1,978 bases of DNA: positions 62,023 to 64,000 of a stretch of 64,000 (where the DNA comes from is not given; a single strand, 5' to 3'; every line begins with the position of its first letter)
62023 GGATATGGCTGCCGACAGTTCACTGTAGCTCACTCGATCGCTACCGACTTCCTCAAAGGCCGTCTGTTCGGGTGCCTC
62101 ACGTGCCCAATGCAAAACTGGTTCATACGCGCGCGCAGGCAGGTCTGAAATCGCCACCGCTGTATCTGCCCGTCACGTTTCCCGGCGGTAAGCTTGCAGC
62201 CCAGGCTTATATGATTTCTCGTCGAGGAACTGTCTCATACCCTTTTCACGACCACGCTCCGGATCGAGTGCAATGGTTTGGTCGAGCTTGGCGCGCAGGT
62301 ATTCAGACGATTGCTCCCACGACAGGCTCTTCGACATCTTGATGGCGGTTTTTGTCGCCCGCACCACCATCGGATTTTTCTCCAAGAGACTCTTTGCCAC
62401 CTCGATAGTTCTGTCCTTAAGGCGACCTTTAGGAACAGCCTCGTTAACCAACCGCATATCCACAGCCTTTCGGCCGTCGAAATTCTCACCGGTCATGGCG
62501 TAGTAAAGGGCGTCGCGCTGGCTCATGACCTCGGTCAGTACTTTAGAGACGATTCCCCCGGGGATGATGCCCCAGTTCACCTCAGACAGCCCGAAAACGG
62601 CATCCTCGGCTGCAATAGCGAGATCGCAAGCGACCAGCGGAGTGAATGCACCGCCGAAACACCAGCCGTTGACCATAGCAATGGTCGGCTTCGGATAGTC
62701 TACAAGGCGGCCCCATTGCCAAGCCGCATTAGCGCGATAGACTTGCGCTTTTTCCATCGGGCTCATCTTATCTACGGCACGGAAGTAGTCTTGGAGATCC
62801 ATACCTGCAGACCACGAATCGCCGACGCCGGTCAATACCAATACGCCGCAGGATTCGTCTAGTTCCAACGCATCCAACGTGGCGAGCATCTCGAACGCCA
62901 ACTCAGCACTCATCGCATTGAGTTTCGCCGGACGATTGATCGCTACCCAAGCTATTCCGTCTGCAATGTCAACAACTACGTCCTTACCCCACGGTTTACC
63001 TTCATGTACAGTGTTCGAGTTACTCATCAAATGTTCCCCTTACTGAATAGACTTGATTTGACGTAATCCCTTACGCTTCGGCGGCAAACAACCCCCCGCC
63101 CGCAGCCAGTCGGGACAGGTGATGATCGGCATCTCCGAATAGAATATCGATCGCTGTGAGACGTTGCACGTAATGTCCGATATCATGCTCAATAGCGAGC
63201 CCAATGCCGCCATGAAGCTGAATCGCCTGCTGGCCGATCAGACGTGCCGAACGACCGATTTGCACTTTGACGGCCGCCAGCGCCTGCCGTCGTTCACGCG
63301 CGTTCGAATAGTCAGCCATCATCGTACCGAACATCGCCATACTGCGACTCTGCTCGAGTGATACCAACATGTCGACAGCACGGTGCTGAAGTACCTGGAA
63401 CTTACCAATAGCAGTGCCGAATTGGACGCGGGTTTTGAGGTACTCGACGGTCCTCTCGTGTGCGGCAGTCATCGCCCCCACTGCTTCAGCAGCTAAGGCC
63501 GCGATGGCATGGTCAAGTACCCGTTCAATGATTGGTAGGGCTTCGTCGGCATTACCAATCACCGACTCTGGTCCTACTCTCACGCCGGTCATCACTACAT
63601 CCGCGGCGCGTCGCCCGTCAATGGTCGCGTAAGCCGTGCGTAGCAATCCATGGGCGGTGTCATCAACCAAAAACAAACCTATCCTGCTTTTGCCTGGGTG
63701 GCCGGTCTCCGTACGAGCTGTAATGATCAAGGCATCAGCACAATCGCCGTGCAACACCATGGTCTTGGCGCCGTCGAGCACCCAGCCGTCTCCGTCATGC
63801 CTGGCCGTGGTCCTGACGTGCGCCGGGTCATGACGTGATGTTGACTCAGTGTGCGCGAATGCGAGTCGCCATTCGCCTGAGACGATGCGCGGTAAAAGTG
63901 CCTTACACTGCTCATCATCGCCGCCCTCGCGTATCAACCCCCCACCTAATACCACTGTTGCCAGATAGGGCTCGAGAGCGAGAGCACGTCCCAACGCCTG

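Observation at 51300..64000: Lower-GC aromatic island: hydroxycinnamate cleavage paired with a prFMN (de)carboxylase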

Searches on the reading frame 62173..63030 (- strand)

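Call 3: search_protein_families(library=pfam, proteins=[window:62173-63030:-])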
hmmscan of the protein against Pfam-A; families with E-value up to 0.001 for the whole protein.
window:62173-63030:- (285 aa): 2 families
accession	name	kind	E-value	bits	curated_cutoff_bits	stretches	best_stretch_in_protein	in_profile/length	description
PF00378.25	ECH_1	-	2.4e-47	161.8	27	1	22-272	2-244/251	Enoyl-CoA hydratase/isomerase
PF16113.10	ECH_2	-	4.7e-26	92.5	27.2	1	27-228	2-201/335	Enoyl-CoA hydratase/isomerase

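Call 4: search_protein_families(library=ncbifam, proteins=[window:62173-63030:-])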
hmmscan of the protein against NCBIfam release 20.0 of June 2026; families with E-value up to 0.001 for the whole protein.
window:62173-63030:- (285 aa): 73 families (the best 25 are shown)
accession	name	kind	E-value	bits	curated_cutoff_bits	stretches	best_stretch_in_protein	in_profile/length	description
NF006588.0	PRK09120.1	equivalog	2.2e-123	410.8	276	1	16-284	8-275/276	p-hydroxycinnamoyl CoA hydratase/lyase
NF051848.1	EnCoAHydtEchA19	equivalog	2.4e-42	145.3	400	1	19-270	3-249/258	enoyl-CoA hydratase EchA19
NF042430.2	EnCoAhydt_DpgD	equivalog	1.9e-41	142.2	400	1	24-241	5-223/258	enoyl-CoA-hydratase DpgD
NF004634.0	PRK05980.1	equivalog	1.3e-38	132.9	375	1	18-272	5-256/263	crotonase/enoyl-CoA hydratase family protein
NF006100.0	PRK08252.1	subfamily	3.2e-38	131.8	282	1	17-246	4-222/254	crotonase/enoyl-CoA hydratase family protein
NF004840.0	PRK06190.1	equivalog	4.2e-38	131.4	253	1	18-238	6-221/260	enoyl-CoA hydratase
NF004227.0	PRK05674.1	equivalog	3.6e-37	128.5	426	1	23-273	13-258/271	gamma-carboxygeranoyl-CoA hydratase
NF007239.0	PRK09674.1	equivalog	5.3e-37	127.7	371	1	17-272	5-250/257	2,3-dehydroadipyl-CoA hydratase PaaF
NF005699.0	PRK07509.1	equivalog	1.1e-36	126.9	249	1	17-239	5-227/267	crotonase/enoyl-CoA hydratase family protein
NF004517.0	PRK05862.1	equivalog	1.3e-35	123.1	396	1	17-272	5-250/257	enoyl-CoA hydratase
NF005126.0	PRK06563.1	subfamily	3e-35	121.8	261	1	18-253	9-240/263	crotonase/enoyl-CoA hydratase family protein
NF006007.0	PRK08138.1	subfamily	3.4e-34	118.4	355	1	22-272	14-254/261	enoyl-CoA hydratase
NF005637.0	PRK07396.1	equivalog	4.4e-34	118.1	380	1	16-231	13-225/273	1,4-dihydroxy-2-naphthoyl-CoA synthase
NF005675.0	PRK07468.1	equivalog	1.6e-33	116.6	350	1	23-252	12-235/262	crotonase/enoyl-CoA hydratase family protein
NF004794.0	PRK06142.1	equivalog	7.4e-33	114.4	308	1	18-245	8-242/273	crotonase/enoyl-CoA hydratase family protein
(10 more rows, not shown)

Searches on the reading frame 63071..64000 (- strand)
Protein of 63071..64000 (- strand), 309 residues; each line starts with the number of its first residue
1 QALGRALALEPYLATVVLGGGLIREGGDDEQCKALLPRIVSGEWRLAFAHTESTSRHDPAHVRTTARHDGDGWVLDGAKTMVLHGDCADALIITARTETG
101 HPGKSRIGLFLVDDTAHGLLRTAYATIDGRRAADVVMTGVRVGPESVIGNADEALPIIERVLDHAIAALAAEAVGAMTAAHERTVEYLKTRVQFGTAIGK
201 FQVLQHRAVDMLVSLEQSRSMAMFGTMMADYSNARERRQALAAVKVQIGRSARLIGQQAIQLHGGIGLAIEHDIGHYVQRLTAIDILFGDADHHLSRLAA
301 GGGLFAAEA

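Call 3: search_protein_families(library=pfam, proteins=[window:63071-64000:-])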
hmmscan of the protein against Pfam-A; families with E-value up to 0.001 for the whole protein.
window:63071-64000:- (309 aa): 2 families
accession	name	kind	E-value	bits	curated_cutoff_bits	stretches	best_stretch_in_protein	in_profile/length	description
PF00441.29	Acyl-CoA_dh_1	-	4.8e-23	82.4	22.4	1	158-300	7-147/150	Acyl-CoA dehydrogenase, C-terminal domain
PF02770.24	Acyl-CoA_dh_M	-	1.1e-12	48.4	33.3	1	47-133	1-87/97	Acyl-CoA dehydrogenase, middle domain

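Call 4: search_protein_families(library=ncbifam, proteins=[window:63071-64000:-])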
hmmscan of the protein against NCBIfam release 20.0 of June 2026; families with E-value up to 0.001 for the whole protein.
window:63071-64000:- (309 aa): 17 families
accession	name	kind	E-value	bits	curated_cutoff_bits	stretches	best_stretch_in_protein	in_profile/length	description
TIGR03203.1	pimD_small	equivalog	2e-117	392.5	652.7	1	2-304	76-378/378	pimeloyl-CoA dehydrogenase small subunit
NF042972.1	AcrlCoAredClosAcrC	equivalog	8.5e-38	130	640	1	22-271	96-345/378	acryloyl-CoA reductase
NF045652.1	ProlPCPDhRedW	equivalog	1.8e-37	129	650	1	23-268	95-340/376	L-prolyl-[peptidyl-carrier protein] dehydrogenase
NF053553.1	prodigi_MBC_PigA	equivalog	1.7e-32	113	500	1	26-275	103-352/381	prodigiosin MBC biosynthesis dehydrogenase PigA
NF045552.1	GlutCoADH_Des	equivalog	7.4e-28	97.8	470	1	25-289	101-366/387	glutaryl-CoA dehydrogenase Acd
NF050027.1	acylCoADhIpdE2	equivalog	1.9e-25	90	450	1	152-300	167-308/311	acyl-CoA dehydrogenase IpdE2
NF043006.1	CyhCrbnylCoADH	equivalog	9e-25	87.4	650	1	23-272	97-345/380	cyclohexane-1-carbonyl-CoA dehydrogenase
NF008997.0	PRK12341.1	equivalog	9.5e-25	87.4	537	1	23-277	96-351/382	acyl-CoA dehydrogenase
NF052270.1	Staph_DH_FadE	equivalog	2.3e-24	85.9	600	1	24-284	118-375/400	acyl-CoA dehydrogenase FadE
NF042439.1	SulpropCoADesulf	equivalog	2.8e-21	75.7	600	1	23-275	86-343/379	3-sulfinopropanoyl-CoA desulfinase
TIGR03207.1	cyc_hxne_CoA_dh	equivalog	5.5e-21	74.7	575.35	1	18-269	88-339/372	cyclohexanecarboxyl-CoA dehydrogenase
NF002885.1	PRK03354.1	equivalog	6e-21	74.9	540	1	20-293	94-363/378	crotonobetainyl-CoA dehydrogenase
NF058590.1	AcCoDHFadEBacil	equivalog_domain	1.7e-19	69.8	600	1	27-275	118-383/586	acyl-CoA dehydrogenase FadE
TIGR03204.1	pimC_large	equivalog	2e-13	50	623.85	1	7-170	84-248/395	pimeloyl-CoA dehydrogenase large subunit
NF037942.1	ac_ACP_DH_MbtN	equivalog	6.7e-08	31.7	700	1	22-281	87-344/376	mycobactin biosynthesis acyl-ACP dehydrogenase MbtN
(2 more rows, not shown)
